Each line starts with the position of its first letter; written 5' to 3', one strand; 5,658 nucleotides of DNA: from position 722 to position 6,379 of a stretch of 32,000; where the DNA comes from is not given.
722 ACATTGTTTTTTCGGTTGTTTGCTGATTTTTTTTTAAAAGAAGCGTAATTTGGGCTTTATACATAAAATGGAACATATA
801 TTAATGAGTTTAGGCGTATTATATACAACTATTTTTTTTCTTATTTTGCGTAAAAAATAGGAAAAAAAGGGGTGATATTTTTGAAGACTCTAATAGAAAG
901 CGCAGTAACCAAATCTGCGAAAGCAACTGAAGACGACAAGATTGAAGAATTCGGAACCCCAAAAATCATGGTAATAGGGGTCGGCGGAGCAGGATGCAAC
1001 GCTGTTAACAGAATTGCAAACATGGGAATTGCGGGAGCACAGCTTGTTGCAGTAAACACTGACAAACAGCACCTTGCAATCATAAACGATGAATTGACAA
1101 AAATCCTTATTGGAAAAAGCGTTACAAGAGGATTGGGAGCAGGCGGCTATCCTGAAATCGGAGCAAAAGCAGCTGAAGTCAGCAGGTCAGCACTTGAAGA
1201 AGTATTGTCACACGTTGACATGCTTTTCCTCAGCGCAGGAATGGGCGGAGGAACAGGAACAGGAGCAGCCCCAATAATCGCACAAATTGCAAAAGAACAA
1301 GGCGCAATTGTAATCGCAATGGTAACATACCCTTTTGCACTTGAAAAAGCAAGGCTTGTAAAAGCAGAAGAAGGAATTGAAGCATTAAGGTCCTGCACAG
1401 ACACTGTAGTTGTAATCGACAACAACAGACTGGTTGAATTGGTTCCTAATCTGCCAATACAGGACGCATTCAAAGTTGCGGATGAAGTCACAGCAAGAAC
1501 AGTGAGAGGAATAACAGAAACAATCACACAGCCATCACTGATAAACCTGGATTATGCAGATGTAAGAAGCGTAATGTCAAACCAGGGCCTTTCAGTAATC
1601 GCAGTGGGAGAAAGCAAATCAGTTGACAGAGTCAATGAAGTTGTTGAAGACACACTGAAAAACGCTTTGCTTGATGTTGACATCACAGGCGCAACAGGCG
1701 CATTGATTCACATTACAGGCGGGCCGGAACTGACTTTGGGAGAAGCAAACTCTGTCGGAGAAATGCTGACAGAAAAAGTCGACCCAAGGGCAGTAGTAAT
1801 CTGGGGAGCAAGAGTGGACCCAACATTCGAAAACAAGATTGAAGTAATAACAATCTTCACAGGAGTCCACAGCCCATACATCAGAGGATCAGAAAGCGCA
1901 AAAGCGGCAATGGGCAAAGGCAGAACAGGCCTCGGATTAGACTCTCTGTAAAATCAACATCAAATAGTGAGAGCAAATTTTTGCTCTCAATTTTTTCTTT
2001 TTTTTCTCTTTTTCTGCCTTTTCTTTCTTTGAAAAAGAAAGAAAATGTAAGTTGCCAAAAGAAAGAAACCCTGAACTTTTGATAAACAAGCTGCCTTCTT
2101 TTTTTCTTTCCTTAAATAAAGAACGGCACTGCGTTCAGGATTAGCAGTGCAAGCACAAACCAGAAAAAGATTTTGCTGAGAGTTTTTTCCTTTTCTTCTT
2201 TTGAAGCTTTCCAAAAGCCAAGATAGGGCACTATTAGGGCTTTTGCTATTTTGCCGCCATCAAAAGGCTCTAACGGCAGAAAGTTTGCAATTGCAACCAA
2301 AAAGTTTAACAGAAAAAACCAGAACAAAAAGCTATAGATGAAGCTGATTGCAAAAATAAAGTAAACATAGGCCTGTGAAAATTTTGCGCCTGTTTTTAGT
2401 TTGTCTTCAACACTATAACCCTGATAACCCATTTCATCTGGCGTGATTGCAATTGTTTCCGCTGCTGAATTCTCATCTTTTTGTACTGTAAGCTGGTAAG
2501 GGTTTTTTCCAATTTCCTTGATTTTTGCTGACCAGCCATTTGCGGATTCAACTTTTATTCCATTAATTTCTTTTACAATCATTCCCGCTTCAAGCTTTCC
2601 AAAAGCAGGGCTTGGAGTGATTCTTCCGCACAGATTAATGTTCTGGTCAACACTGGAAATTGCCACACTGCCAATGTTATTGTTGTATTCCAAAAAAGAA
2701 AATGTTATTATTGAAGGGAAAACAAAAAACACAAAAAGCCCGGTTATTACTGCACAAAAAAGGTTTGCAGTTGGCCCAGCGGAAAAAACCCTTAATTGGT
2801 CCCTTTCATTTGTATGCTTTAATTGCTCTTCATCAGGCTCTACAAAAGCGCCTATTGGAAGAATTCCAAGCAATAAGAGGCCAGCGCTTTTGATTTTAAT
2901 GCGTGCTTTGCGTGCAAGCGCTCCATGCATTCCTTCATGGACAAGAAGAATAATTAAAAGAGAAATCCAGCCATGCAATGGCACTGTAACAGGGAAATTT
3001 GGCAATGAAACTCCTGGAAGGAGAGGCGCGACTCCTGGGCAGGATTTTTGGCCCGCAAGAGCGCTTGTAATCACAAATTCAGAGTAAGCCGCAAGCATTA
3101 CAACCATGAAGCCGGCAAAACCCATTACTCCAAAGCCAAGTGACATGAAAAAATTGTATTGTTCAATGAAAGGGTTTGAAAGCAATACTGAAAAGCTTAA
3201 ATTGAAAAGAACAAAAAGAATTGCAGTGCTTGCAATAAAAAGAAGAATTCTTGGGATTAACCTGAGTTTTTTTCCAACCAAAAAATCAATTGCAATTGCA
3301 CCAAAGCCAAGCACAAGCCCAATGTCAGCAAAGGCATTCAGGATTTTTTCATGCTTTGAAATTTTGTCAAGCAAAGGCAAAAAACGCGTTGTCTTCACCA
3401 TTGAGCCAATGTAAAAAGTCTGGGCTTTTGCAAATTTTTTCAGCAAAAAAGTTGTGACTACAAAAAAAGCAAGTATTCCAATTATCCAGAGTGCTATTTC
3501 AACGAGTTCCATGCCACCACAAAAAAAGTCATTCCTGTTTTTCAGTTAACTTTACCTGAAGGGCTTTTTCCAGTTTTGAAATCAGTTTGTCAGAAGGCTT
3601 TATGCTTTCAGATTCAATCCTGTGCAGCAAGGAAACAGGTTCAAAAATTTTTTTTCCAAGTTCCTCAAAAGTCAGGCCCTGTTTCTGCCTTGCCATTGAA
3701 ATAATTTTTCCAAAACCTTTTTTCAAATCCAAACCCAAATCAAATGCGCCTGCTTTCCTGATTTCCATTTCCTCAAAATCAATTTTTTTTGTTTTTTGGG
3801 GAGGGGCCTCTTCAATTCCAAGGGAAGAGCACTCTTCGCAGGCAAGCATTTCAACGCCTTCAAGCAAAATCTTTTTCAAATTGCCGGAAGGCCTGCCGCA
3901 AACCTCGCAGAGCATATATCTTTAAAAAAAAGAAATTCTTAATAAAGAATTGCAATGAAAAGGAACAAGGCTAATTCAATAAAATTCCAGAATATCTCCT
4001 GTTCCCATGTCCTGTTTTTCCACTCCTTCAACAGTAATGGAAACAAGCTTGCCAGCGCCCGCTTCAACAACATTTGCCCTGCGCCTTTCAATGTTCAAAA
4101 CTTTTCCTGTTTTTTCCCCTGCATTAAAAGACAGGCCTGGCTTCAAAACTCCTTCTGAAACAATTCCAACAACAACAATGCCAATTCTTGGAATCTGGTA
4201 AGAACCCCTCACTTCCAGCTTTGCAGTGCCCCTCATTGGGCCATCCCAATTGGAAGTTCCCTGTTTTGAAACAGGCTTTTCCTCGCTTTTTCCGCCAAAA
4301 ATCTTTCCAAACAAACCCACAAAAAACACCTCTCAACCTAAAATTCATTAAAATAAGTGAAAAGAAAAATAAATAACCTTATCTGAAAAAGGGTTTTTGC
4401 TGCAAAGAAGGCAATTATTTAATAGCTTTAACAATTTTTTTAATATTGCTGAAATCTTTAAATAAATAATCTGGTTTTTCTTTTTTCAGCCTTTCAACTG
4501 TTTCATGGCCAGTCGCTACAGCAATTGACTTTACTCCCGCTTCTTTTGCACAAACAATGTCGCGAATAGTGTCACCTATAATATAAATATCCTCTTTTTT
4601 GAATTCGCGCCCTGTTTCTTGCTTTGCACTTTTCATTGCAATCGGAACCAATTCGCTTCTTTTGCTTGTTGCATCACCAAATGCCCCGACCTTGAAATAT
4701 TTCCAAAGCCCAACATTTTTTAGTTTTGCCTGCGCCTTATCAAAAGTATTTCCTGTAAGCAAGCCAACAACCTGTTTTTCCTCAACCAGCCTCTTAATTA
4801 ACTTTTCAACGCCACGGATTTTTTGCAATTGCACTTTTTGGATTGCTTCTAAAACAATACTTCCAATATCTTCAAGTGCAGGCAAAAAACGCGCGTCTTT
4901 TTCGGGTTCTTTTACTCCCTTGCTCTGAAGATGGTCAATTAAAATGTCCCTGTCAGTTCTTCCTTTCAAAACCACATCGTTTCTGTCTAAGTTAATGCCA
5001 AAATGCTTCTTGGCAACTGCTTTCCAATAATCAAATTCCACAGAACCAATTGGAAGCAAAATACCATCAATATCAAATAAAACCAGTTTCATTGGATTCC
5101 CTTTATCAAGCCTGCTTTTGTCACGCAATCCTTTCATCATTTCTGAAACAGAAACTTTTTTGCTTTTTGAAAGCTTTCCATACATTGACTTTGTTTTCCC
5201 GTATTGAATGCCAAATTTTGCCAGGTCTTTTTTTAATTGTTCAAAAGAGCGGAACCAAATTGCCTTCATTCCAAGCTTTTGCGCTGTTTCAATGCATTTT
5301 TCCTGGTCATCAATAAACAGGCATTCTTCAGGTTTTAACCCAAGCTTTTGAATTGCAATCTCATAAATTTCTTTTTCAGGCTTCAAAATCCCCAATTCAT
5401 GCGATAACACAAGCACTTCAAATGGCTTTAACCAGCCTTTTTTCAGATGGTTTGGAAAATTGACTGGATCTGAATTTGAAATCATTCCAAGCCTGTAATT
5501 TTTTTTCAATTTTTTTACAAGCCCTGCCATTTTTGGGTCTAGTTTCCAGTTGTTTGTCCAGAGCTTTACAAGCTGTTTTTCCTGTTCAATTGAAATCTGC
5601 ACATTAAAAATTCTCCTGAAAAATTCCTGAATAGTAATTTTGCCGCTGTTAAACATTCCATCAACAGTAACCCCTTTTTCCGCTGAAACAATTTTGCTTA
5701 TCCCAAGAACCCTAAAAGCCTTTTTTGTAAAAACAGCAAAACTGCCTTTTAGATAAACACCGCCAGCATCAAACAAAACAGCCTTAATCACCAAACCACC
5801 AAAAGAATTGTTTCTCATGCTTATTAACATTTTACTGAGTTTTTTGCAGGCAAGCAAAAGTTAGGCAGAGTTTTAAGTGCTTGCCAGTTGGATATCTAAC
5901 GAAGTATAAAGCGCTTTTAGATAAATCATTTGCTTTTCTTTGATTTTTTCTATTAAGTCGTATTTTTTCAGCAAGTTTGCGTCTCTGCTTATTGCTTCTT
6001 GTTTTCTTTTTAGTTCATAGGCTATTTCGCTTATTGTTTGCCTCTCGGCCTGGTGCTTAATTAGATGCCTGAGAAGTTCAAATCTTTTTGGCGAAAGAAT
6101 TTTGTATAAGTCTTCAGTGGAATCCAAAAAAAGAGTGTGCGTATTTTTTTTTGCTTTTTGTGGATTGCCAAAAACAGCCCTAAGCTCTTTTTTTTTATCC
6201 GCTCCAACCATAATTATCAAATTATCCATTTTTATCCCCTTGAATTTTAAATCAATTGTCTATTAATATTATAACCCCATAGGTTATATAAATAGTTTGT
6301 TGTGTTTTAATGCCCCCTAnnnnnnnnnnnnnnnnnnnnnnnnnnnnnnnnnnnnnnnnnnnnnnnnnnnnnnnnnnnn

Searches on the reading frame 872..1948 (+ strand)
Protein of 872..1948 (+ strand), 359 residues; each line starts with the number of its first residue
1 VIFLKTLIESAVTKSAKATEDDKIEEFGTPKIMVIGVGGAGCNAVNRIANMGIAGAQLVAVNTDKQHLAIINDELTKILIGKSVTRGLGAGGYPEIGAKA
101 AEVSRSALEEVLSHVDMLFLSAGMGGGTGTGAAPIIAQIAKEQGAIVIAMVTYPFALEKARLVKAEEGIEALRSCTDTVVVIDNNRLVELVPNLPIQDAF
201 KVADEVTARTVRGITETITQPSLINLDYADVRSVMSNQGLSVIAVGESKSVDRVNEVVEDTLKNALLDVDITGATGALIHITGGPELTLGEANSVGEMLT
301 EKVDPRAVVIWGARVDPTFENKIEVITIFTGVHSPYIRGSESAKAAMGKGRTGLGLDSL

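Call 9: search_protein_families(library=pfam, proteins=[window:872-1948:+], max_evalue=0.01)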
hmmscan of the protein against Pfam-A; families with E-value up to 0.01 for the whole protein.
window:872-1948:+ (359 aa): 4 families
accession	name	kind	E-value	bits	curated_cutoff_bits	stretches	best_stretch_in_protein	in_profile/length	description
PF00091.31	Tubulin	-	3.3e-45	155.1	33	1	31-191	1-189/190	Tubulin/FtsZ family, GTPase domain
PF12327.13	FtsZ_C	-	2.7e-29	101.7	27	1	239-332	1-94/95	FtsZ family, C-terminal domain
PF21800.4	KH_KRR1_2nd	-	0.00079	19.8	27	0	235-264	44-73/91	KRR1 small subunit processome component, second KH domain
PF00899.27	ThiF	-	0.0065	16.1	28.1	0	21-55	12-46/238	ThiF family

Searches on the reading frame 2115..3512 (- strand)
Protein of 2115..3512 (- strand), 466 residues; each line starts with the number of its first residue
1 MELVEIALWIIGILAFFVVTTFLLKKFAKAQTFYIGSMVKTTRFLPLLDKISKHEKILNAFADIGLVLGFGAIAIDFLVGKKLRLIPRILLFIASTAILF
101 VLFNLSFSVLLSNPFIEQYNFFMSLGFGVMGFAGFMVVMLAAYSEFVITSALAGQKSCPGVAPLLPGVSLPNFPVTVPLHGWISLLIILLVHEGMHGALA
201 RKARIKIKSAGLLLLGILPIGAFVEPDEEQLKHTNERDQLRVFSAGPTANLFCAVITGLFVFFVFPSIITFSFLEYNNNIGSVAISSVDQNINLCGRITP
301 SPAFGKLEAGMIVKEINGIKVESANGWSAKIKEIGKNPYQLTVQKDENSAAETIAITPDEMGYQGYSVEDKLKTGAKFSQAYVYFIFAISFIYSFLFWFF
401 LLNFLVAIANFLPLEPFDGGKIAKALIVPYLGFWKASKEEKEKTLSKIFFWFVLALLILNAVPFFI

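Call 9: search_protein_families(library=pfam, proteins=[window:2115-3512:-], max_evalue=0.01)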
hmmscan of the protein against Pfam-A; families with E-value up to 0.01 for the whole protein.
window:2115-3512:- (466 aa): 1 family
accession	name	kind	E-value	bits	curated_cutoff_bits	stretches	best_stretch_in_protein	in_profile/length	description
PF02163.28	Peptidase_M50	-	8.4e-25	87.8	27.2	1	183-456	4-221/221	Peptidase family M50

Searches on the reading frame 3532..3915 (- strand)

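Call 9: search_protein_families(library=pfam, proteins=[window:3532-3915:-], max_evalue=0.01)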
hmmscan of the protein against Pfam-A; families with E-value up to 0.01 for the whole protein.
window:3532-3915:- (128 aa): 2 families
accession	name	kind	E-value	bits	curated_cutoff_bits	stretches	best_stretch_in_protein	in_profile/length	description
PF01381.28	HTH_3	-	1.7e-07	31.6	23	1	74-125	3-54/55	Helix-turn-helix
PF24250.1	HVO_2718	-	9.1e-05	22.7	30.3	0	3-36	18-51/173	Transcription regulator HVO_2718-like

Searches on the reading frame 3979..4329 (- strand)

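Call 9: search_protein_families(library=pfam, proteins=[window:3979-4329:-], max_evalue=0.01)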
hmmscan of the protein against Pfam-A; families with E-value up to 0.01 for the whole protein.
window:3979-4329:- (117 aa): 3 families
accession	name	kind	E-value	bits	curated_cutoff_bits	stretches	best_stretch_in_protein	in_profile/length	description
PF14578.12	GTP_EFTU_D4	-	4.1e-07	30.3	23.8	1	52-114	19-85/86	Elongation factor Tu domain 4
PF03144.31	GTP_EFTU_D2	-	0.0002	22.2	30.3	1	50-114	1-72/73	Elongation factor Tu domain 2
PF22042.2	EF-G_D2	-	0.0089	16.6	27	0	49-99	15-69/84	Elongation factor G domain 2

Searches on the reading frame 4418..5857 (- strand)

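Call 9: search_protein_families(library=pfam, proteins=[window:4418-5857:-], max_evalue=0.01)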
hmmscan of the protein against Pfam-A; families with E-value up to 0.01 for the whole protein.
window:4418-5857:- (480 aa): 4 families
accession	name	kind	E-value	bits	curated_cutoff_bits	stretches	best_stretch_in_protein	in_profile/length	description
PF13419.12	HAD_2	-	7.6e-32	111.3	23.8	2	259-447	1-178/178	Haloacid dehalogenase-like hydrolase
PF00702.32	Hydrolase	-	3.1e-30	106.4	26.4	2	24-196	1-191/191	haloacid dehalogenase-like hydrolase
PF13242.12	Hydrolase_like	-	1.7e-21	76.3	22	2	405-470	7-73/75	HAD-hyrolase-like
PF12710.13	HAD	-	1e-05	26.5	27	1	259-438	1-189/189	haloacid dehalogenase-like hydrolase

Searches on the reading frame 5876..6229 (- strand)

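Call 9: search_protein_families(library=pfam, proteins=[window:5876-6229:-], max_evalue=0.01)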
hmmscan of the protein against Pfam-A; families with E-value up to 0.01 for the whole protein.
window:5876-6229:- (118 aa): 4 families
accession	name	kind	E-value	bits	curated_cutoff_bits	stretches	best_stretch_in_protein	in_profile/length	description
PF25212.1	HVO_A0114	-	3.5e-14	52.8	27.6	1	28-100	3-73/84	HVO_A0114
PF12840.13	HTH_20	-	6.6e-06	26.4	27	1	45-95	2-50/51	Helix-turn-helix domain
PF03998.19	Utp11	-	5.6e-05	23.6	25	1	18-114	116-211/242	Utp11 protein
PF22128.2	Alp7A_like_C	-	0.0037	17.5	22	1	54-111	48-105/156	Alp7A C-terminal domain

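Call 40: search_protein_families(library=ncbifam, proteins=[window:5876-6229:-], max_evalue=0.1)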
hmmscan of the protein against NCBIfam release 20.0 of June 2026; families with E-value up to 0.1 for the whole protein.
window:5876-6229:- (118 aa): 7 families
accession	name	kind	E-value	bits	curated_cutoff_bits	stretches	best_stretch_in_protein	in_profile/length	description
NF033789.1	repress_SdpR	subfamily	2.8e-06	27.1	100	1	44-105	4-63/79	autorepressor SdpR family transcription factor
NF033788.1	HTH_metalloreg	subfamily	5.9e-06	26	55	1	43-106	6-68/77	metalloregulator ArsR/SmtB family transcription factor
NF053606.1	Sta1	subfamily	0.00014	21.9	80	1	45-100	18-71/100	Sta1 family transcriptional regulator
NF040939.2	trans_reg_lrs14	equivalog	0.0019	18.2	90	1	41-100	16-73/103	Lrs14 family HTH-type transcriptional regulator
TIGR01884.1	cas_HTH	subfamily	0.014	14.8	60.2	1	48-103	143-196/202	CRISPR-associated CARF protein Csa3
NF003210.0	PRK04172.1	equivalog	0.019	13.8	350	1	45-103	4-60/496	phenylalanine--tRNA ligase subunit alpha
NF041413.1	ArsR_Rv2640c_fam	equivalog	0.071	13.5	155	1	42-111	37-106/118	Rv2640c family ArsR-like transcriptional regulator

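Call 75: search_protein_families(library=padloc, proteins=[window:5876-6229:-], max_evalue=0.01)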
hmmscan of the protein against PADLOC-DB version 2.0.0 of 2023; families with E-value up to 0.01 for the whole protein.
window:5876-6229:- (118 aa): 8 families
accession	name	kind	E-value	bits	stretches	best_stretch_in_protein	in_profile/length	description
PDLC01434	CasR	-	0.00012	20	1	44-103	125-181/191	"CAS-I,CAS-II,CAS-III,CAS-IV,CAS-V,CAS-VI; associated_signaling"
PDLC01268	CasR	-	0.00021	19.3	1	45-104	122-176/179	"CAS-I,CAS-II,CAS-III,CAS-IV,CAS-V,CAS-VI; associated_signaling"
PDLC01852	CARF3--CARF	-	0.00047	18.1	1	41-100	137-194/208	-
PDLC01720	Csa3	-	0.0008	17.9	1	5-107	7-88/118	Csa3_1_CAS-I-II-III-IV-V-VI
PDLC01438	Csa3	-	0.0012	16.9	1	34-103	134-199/305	"CAS-I,CAS-II,CAS-III,CAS-IV,CAS-V,CAS-VI; associated_signaling"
PDLC01848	CARF3--CARF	-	0.0023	15.6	1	39-104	129-193/197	-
PDLC01879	CARF3--CARF_TM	-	0.0026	15.4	1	38-102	148-207/222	-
PDLC05065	PDC-S68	-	0.0065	12.2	1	10-96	353-441/1221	-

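Call 89: search_protein_families(library=phrogs, proteins=[window:5876-6229:-], max_evalue=0.01)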
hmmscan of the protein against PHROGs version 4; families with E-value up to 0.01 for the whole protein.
window:5876-6229:- (118 aa): 3 families
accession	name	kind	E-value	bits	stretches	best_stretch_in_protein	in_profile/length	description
phrog_11214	-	unknown function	4.4e-11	43.8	1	24-116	28-118/123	-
phrog_17218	-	unknown function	0.00027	22.2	1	31-103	4-71/86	-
phrog_1368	-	transcription regulation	0.0028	18.4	1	51-100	15-64/101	transcriptional regulator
